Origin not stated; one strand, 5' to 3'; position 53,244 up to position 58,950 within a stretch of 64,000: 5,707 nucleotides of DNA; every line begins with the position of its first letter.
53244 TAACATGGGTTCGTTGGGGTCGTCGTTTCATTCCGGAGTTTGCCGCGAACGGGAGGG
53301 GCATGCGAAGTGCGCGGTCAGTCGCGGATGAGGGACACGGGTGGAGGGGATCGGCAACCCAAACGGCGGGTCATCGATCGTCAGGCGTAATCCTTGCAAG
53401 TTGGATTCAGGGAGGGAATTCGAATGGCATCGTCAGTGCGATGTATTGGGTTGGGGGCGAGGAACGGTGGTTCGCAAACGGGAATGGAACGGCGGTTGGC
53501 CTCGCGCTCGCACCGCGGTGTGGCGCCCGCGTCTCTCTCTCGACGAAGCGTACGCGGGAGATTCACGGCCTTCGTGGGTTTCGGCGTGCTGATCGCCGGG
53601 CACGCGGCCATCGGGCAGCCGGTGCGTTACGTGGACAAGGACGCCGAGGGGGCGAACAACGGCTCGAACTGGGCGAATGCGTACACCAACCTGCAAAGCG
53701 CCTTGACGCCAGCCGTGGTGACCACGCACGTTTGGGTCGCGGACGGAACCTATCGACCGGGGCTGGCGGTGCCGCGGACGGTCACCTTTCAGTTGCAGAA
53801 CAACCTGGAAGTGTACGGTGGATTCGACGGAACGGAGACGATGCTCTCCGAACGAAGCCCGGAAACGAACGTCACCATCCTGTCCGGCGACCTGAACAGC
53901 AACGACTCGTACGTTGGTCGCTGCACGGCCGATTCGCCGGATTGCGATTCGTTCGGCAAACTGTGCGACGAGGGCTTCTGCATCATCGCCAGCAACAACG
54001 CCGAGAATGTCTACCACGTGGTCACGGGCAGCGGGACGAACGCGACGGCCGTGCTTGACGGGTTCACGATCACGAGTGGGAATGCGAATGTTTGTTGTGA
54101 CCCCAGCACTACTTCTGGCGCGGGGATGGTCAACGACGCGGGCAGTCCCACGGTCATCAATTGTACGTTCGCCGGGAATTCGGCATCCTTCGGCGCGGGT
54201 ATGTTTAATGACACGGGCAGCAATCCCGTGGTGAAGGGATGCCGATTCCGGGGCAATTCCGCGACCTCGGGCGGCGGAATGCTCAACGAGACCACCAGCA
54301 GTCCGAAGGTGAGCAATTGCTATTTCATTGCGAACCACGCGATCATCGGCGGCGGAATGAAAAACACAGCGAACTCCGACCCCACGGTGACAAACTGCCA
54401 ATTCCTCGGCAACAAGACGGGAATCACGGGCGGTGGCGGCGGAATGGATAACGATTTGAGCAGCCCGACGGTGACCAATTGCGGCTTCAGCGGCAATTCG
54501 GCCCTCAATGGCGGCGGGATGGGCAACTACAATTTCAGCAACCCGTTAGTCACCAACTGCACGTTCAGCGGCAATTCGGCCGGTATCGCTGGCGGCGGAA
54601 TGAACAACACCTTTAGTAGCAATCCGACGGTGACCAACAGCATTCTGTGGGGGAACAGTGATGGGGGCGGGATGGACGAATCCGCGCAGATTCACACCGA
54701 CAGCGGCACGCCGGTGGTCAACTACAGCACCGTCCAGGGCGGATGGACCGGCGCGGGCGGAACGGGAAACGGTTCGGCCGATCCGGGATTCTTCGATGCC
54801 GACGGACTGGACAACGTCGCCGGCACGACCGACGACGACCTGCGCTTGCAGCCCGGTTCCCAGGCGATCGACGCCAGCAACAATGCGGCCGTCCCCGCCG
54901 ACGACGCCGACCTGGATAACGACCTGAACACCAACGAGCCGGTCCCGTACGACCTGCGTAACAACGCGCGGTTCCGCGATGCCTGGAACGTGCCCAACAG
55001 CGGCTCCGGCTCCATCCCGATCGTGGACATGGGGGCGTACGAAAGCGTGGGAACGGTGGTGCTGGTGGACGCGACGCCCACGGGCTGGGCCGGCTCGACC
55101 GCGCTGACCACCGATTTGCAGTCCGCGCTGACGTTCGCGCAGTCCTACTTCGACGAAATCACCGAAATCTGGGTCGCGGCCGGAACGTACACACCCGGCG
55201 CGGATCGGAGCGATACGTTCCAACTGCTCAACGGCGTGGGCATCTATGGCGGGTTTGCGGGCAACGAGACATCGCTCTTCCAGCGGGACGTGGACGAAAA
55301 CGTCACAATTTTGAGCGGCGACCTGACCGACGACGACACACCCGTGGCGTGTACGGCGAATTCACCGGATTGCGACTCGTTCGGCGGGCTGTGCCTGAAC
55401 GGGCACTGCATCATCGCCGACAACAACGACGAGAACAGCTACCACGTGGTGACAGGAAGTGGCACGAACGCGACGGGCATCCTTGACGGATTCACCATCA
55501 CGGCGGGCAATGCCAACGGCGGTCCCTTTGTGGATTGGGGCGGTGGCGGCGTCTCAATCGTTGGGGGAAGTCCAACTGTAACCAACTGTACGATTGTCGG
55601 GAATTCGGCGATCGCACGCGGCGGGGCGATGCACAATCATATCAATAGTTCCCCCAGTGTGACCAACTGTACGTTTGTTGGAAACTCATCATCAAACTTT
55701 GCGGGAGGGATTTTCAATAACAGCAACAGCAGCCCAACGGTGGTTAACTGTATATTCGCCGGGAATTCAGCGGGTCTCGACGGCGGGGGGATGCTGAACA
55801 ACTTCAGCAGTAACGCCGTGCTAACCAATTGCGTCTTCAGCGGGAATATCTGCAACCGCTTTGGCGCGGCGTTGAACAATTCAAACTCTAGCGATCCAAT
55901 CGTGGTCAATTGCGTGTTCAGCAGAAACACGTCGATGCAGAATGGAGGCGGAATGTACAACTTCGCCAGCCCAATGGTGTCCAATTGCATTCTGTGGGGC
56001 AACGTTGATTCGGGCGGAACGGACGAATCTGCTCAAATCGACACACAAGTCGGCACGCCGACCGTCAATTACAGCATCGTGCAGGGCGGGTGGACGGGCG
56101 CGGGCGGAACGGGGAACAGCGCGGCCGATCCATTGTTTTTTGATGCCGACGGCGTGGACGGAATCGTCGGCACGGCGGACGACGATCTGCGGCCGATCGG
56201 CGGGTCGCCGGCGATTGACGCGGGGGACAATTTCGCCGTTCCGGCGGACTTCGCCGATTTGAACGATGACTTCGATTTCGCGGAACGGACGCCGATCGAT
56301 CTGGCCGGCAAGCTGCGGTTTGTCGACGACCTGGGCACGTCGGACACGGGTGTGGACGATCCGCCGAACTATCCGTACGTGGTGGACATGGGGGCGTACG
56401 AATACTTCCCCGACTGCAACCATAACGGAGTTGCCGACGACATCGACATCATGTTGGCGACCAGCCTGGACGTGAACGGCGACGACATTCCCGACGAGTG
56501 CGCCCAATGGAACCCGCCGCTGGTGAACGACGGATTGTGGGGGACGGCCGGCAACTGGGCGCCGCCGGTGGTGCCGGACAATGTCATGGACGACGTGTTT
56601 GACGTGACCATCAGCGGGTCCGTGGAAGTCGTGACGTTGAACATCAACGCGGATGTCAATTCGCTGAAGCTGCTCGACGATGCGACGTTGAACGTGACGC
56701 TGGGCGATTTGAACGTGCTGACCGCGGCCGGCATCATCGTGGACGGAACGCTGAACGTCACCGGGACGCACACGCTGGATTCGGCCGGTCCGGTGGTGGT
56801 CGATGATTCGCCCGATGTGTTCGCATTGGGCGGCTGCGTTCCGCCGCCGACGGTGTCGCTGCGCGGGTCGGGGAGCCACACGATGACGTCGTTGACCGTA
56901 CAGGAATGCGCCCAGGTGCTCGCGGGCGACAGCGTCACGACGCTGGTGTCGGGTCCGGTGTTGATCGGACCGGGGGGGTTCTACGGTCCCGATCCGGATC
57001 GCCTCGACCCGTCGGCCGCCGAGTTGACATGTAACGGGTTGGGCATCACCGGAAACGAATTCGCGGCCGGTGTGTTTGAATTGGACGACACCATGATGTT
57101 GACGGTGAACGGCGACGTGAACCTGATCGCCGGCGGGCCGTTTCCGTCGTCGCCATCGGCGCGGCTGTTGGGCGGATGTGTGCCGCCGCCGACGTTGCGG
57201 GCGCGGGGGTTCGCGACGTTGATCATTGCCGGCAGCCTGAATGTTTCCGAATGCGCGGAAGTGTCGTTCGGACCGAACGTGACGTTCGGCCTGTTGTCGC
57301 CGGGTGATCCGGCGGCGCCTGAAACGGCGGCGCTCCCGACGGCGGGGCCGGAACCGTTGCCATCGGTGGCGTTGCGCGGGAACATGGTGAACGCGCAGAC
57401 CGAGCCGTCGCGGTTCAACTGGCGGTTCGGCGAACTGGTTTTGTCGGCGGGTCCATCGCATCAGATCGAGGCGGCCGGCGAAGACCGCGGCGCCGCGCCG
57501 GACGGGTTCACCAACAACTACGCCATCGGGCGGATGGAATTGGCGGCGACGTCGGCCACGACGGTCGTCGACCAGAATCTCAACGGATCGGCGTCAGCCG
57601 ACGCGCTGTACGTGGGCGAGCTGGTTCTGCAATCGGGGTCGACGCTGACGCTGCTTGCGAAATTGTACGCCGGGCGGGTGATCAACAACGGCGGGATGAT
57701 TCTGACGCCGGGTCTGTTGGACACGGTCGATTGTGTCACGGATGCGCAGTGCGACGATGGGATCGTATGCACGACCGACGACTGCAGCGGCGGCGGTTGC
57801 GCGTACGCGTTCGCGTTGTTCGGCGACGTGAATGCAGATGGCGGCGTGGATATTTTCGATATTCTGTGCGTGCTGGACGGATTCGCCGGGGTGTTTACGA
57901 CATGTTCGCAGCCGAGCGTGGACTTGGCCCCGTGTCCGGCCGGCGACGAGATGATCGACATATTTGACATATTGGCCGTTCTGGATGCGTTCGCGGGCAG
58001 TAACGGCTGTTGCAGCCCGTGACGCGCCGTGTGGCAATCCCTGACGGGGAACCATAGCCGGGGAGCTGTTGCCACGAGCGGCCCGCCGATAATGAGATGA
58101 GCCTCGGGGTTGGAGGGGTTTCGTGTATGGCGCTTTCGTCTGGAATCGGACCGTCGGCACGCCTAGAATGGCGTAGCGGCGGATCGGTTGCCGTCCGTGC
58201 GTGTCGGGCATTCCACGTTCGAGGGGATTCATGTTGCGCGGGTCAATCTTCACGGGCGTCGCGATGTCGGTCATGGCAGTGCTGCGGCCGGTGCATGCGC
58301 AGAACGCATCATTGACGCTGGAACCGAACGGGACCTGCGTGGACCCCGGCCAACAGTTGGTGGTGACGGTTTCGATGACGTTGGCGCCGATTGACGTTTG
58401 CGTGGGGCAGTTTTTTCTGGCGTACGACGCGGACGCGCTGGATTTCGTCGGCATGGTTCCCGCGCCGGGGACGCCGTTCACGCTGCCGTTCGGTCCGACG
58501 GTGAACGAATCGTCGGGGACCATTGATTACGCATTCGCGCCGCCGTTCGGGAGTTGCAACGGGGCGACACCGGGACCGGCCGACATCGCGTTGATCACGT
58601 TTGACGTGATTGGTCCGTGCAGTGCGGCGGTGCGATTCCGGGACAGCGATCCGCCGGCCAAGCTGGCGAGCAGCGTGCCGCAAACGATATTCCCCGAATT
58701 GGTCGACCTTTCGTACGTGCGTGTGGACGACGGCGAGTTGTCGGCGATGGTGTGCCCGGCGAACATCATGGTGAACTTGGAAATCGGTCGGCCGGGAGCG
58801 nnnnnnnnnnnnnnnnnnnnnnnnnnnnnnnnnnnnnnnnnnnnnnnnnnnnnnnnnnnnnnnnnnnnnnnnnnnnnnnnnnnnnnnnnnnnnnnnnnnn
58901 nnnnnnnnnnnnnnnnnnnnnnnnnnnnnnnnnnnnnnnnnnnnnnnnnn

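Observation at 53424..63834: Candidate cohesin/dockerin-based cell-surface assembly locus with two giant beta-helix proteins, a cohesin-HYR-dockerin adaptor and a lone Flp pilin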

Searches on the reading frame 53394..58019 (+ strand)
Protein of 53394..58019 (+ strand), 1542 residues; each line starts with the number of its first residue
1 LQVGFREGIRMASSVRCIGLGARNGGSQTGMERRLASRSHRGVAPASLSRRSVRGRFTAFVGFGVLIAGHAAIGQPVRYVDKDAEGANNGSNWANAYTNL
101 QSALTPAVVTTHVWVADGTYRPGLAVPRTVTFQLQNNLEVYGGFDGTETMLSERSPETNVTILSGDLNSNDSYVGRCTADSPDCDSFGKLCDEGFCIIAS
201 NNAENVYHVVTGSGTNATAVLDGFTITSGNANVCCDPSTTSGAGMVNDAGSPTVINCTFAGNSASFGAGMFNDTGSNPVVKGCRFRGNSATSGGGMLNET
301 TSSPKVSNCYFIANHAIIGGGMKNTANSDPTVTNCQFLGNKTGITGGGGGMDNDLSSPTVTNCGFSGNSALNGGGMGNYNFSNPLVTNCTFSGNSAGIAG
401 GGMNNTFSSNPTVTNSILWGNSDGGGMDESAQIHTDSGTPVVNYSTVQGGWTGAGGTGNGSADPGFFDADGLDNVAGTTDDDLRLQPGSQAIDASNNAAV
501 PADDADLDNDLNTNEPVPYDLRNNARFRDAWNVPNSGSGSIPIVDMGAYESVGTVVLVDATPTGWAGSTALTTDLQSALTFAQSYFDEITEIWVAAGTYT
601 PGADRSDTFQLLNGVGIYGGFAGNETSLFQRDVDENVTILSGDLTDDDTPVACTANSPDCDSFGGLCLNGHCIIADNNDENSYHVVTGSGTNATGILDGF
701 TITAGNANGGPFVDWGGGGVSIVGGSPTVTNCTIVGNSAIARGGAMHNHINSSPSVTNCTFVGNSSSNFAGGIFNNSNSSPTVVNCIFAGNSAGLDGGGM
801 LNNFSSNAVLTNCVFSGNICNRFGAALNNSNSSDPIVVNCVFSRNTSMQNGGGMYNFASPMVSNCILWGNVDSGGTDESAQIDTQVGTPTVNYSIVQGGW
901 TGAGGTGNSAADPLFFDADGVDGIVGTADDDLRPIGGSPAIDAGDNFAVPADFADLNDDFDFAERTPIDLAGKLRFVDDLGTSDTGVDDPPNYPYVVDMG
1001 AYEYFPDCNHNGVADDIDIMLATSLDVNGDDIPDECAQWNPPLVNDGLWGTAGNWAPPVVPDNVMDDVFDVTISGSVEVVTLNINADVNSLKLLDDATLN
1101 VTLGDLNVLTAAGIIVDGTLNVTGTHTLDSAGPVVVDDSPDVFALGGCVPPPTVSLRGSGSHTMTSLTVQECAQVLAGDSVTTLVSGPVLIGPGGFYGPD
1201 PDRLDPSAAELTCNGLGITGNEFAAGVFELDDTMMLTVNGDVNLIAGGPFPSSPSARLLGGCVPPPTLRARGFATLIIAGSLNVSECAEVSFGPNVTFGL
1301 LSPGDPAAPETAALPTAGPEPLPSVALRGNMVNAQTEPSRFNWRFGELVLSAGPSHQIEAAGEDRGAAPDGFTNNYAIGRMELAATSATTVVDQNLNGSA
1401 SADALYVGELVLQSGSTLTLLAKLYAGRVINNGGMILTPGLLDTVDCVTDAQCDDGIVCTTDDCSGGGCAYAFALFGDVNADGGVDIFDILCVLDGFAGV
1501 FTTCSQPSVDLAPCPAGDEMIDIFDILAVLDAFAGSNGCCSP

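Call 3: search_protein_families(library=pfam, proteins=[window:53394-58019:+], max_evalue=0.1)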
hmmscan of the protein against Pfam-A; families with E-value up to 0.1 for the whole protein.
window:53394-58019:+ (1542 aa): 1 family
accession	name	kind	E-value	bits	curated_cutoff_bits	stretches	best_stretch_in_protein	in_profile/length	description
PF17161.10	DUF5123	-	0.019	16.5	35.1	0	386-446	3-59/113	Domain of unknown function (DUF5123)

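Call 4: search_protein_families(library=ncbifam, proteins=[window:53394-58019:+], max_evalue=0.1)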
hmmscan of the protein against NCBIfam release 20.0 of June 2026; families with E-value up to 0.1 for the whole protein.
window:53394-58019:+ (1542 aa): 1 family
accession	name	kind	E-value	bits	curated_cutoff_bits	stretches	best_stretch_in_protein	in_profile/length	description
NF041518.1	choice_anch_Q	domain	0.00015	21.9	25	0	481-505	15-39/58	choice-of-anchor Q domain-containing protein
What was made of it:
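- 53394..58022 (+): Gene A: 1542-aa exported protein. It has two tandem modules with '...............' repeats, a Cys-rich middle region and a C-terminal GC-type dockerin. The true start is probably at an internal Met. NCBIfam choice_anch_Q 21.9 bits, below the cut-off (call 4).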

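Call 60: search_solved_structures(query=window:53394-58019:+, max_evalue=1)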
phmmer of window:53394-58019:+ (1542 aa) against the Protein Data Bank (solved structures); distinct sequences matched with E-value up to 1: 0.
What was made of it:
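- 53394..58022 (+): No relative in the PDB by sequence (call 60).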

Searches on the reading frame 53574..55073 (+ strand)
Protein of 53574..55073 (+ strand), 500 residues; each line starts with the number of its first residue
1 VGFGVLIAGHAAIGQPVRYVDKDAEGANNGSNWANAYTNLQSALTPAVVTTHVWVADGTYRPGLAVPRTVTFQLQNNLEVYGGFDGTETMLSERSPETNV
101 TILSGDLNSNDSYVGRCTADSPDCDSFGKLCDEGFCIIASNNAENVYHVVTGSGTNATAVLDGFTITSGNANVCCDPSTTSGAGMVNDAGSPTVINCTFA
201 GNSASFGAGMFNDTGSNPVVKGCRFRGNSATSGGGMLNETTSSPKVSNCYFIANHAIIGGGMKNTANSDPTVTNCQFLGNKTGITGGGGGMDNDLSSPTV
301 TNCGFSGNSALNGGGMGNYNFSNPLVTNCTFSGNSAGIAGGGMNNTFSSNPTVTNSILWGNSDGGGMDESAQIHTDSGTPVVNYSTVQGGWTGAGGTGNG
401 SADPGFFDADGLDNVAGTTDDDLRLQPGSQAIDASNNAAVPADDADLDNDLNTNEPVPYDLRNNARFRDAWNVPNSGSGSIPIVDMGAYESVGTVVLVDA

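Call 57: search_protein_families(library=pfam, proteins=[window:53574-55073:+], max_evalue=1)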
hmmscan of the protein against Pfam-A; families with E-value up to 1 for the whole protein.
window:53574-55073:+ (500 aa): 2 families
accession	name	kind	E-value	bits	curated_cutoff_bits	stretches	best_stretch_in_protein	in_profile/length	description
PF17161.10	DUF5123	-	0.00071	21.1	35.1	0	326-386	3-59/113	Domain of unknown function (DUF5123)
PF09994.14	T6SS_Tle1-like_cat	-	0.14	11.9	27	0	240-266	245-271/287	T6SS, Phospholipase effector Tle1-like, catalytic domain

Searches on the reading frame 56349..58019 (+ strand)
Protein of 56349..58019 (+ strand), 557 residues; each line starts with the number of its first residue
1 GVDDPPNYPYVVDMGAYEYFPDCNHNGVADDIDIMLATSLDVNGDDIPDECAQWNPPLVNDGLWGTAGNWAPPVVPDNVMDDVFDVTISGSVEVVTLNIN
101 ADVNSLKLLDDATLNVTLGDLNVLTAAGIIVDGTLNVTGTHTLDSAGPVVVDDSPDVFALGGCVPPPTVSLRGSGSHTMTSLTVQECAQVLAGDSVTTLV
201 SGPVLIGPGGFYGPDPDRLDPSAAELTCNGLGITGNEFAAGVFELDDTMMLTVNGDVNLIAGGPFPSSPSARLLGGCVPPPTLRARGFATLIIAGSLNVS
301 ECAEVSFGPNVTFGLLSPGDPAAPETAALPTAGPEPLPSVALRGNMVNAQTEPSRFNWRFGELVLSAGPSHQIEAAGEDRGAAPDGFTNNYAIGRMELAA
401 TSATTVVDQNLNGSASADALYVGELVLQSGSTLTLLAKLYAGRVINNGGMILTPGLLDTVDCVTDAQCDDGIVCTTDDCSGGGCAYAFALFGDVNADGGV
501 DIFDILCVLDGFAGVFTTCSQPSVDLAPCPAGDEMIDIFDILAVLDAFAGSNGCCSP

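Call 11: search_protein_families(library=ncbifam, proteins=[window:56349-58019:+], max_evalue=10)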
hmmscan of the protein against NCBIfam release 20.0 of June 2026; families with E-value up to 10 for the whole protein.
window:56349-58019:+ (557 aa): 0 families

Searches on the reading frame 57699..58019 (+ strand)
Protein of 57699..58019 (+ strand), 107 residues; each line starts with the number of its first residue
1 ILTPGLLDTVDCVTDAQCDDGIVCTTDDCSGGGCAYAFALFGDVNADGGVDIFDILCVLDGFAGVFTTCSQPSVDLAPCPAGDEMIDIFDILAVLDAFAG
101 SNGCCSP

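Call 11: search_protein_families(library=ncbifam, proteins=[window:57699-58019:+], max_evalue=10)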
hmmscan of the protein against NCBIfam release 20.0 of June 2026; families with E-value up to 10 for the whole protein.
window:57699-58019:+ (107 aa): 1 family
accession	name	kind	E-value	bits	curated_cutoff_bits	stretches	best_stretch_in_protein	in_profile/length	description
NF041540.1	dockerin_GC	domain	0.053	13.9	29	1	33-104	9-67/67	GC-type dockerin domain-anchored protein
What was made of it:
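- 57813..58004 (+): A, GC-type dockerin tail (two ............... segments, ending in ..GCCSP). NCBIfam dockerin_GC scores 13.9 bits against a cut-off of 29 (call 11).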

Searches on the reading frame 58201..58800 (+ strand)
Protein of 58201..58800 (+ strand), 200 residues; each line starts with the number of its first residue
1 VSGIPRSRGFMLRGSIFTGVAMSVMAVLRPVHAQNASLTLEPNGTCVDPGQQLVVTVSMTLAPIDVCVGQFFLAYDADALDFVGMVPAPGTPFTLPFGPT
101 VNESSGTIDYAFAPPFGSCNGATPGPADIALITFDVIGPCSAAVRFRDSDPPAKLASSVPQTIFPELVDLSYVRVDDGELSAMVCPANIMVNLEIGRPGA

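Call 11: search_protein_families(library=ncbifam, proteins=[window:58201-58800:+], max_evalue=10)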
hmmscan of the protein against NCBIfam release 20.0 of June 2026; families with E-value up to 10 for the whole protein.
window:58201-58800:+ (200 aa): 0 families

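Call 57: search_protein_families(library=pfam, proteins=[window:58201-58740:+], max_evalue=1)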
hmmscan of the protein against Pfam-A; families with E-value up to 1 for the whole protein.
window:58201-58740:+ (180 aa): 2 families
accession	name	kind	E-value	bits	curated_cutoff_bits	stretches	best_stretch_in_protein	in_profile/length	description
PF00963.24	Cohesin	-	1.4e-05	25.8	24.1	1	45-140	8-105/139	Cohesin domain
PF01436.27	NHL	-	0.11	13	20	1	41-56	3-18/28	NHL repeat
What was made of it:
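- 58333..58620 (+): B, cohesin domain (residues 45-140). Pfam Cohesin 25.8 bits, above the cut-off of 24.1, on the isolated domain (call 57).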
